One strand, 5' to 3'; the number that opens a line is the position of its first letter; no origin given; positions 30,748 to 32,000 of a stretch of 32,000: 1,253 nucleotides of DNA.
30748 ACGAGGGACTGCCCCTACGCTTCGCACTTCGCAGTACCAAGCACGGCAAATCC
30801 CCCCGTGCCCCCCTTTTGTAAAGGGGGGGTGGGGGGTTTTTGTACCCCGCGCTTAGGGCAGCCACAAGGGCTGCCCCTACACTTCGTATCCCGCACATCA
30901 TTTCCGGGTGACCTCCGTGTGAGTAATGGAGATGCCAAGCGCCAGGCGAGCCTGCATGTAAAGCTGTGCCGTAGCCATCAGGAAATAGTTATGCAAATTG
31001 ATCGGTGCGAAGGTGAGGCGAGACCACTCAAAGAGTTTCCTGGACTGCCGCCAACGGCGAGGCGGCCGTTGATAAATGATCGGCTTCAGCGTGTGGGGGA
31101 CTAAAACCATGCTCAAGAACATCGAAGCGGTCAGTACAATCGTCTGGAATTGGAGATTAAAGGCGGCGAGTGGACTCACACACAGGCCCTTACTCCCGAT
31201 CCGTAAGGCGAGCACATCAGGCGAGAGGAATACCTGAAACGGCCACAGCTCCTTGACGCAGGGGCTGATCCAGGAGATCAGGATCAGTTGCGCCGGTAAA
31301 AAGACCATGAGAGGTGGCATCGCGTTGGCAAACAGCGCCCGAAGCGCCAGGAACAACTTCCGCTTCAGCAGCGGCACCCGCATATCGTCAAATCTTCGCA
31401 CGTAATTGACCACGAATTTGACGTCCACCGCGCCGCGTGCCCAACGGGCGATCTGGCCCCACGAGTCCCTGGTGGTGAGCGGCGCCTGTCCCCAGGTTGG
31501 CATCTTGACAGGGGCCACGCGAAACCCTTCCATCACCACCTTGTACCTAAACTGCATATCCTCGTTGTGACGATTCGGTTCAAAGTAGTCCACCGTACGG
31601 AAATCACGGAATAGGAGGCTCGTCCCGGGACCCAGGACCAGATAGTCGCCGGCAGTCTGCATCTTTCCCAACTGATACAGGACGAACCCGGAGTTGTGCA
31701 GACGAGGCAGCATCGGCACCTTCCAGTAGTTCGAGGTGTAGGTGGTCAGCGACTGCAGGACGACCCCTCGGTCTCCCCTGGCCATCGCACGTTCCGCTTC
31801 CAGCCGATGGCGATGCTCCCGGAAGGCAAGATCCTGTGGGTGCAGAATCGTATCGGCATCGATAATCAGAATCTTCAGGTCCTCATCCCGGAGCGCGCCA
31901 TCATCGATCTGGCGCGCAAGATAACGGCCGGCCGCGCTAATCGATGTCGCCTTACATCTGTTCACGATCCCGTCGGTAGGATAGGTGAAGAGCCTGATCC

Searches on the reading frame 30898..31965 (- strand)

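Call 70: search_protein_families(library=pfam, proteins=[window:30898-31965:-], max_evalue=0.00001)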
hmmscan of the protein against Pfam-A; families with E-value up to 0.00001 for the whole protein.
window:30898-31965:- (355 aa): 1 family
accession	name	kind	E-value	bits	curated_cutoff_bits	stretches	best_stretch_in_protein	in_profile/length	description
PF13632.12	Glyco_trans_2_3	-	3e-10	40.7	27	1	32-225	2-189/198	Glycosyl transferase family group 2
